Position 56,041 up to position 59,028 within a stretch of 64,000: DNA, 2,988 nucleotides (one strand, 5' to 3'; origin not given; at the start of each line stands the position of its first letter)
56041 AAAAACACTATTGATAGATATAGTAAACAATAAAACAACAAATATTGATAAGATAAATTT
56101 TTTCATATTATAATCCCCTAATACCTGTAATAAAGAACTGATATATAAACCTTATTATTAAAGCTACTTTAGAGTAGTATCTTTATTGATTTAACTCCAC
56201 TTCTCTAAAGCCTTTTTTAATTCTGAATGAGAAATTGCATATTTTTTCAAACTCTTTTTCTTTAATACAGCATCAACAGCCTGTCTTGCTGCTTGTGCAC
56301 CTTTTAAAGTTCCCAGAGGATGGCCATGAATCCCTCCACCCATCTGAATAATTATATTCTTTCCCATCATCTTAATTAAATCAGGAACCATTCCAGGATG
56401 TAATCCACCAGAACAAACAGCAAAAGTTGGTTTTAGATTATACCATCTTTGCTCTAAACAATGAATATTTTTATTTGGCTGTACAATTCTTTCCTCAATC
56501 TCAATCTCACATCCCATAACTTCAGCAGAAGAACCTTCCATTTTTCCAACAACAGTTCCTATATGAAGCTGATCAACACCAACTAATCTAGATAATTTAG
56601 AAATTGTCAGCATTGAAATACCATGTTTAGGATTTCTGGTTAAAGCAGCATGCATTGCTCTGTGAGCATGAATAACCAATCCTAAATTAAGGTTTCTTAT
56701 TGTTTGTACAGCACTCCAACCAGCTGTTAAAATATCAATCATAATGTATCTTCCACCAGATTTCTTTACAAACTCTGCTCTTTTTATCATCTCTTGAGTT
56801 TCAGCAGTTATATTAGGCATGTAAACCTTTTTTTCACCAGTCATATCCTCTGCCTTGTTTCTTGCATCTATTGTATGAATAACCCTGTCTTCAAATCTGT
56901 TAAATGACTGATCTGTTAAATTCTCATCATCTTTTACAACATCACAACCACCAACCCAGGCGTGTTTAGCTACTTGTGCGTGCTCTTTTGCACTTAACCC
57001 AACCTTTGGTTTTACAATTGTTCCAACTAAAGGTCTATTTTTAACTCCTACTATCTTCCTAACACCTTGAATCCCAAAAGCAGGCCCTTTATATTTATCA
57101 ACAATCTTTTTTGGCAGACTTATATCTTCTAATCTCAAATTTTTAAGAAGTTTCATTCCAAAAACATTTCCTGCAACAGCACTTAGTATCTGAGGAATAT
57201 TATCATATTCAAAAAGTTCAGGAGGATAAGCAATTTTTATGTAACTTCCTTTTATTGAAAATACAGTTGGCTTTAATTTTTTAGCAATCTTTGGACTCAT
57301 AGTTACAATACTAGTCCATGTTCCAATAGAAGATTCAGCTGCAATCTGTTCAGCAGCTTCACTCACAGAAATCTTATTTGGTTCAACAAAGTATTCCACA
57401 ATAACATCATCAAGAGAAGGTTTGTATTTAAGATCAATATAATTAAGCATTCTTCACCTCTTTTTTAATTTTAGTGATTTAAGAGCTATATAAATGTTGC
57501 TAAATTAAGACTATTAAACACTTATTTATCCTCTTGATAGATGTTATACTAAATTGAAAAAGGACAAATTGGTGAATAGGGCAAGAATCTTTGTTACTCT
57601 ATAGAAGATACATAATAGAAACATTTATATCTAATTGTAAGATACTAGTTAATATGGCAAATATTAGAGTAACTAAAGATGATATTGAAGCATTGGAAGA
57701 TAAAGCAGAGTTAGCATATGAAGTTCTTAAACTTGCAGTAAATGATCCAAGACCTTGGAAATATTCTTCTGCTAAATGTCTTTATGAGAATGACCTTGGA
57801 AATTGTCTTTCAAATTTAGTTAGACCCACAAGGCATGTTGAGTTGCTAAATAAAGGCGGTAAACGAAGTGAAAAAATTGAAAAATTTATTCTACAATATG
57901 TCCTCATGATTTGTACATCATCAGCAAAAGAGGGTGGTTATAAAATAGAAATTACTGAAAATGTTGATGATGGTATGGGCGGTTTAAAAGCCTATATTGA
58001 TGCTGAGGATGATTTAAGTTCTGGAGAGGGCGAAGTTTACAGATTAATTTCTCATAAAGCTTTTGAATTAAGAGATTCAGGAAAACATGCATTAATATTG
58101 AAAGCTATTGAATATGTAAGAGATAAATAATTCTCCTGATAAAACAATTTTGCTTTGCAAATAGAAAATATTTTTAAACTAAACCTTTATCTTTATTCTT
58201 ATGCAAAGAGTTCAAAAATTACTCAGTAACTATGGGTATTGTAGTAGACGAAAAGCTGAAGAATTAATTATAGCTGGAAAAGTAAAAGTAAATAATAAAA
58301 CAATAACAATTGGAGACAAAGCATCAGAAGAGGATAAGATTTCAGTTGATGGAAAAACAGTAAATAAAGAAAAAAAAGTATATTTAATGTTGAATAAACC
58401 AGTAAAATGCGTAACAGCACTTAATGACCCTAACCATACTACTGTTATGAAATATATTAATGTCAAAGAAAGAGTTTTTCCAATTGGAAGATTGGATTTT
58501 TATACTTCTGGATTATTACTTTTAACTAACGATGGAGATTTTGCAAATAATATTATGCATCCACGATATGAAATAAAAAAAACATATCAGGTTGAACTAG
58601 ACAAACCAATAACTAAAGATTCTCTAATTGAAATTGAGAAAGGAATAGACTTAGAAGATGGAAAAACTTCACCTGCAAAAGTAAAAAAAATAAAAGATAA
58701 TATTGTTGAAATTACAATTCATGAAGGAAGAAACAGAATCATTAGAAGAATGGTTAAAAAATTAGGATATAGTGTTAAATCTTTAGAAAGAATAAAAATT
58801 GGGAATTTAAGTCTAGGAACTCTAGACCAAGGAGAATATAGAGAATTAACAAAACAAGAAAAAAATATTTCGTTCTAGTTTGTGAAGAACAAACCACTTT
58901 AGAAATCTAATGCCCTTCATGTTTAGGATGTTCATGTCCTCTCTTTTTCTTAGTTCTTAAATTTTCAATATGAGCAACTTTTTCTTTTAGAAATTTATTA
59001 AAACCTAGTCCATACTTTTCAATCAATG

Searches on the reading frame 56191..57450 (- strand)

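Call 50: search_protein_families(library=pfam, proteins=[window:56191-57450:-], max_evalue=0.001)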
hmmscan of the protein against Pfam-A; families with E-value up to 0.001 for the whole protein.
window:56191-57450:- (419 aa): 2 families
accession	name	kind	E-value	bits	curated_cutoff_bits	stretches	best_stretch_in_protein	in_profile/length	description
PF00016.26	RuBisCO_large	-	8.2e-94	314.6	30.1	1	126-418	1-299/299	Ribulose bisphosphate carboxylase large chain, catalytic domain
PF02788.21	RuBisCO_large_N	-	9.3e-39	132.8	20.7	1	3-115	1-119/120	Ribulose bisphosphate carboxylase large chain, N-terminal domain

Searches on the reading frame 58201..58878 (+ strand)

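Call 50: search_protein_families(library=pfam, proteins=[window:58201-58878:+], max_evalue=0.001)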
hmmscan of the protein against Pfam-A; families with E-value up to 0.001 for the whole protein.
window:58201-58878:+ (225 aa): 2 families
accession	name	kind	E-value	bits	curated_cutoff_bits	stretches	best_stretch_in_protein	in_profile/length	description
PF00849.27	PseudoU_synth_2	-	1.3e-22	81.1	26.8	1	61-185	2-150/152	RNA pseudouridylate synthase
PF01479.30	S4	-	8.8e-12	45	22.8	1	2-47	1-48/48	S4 domain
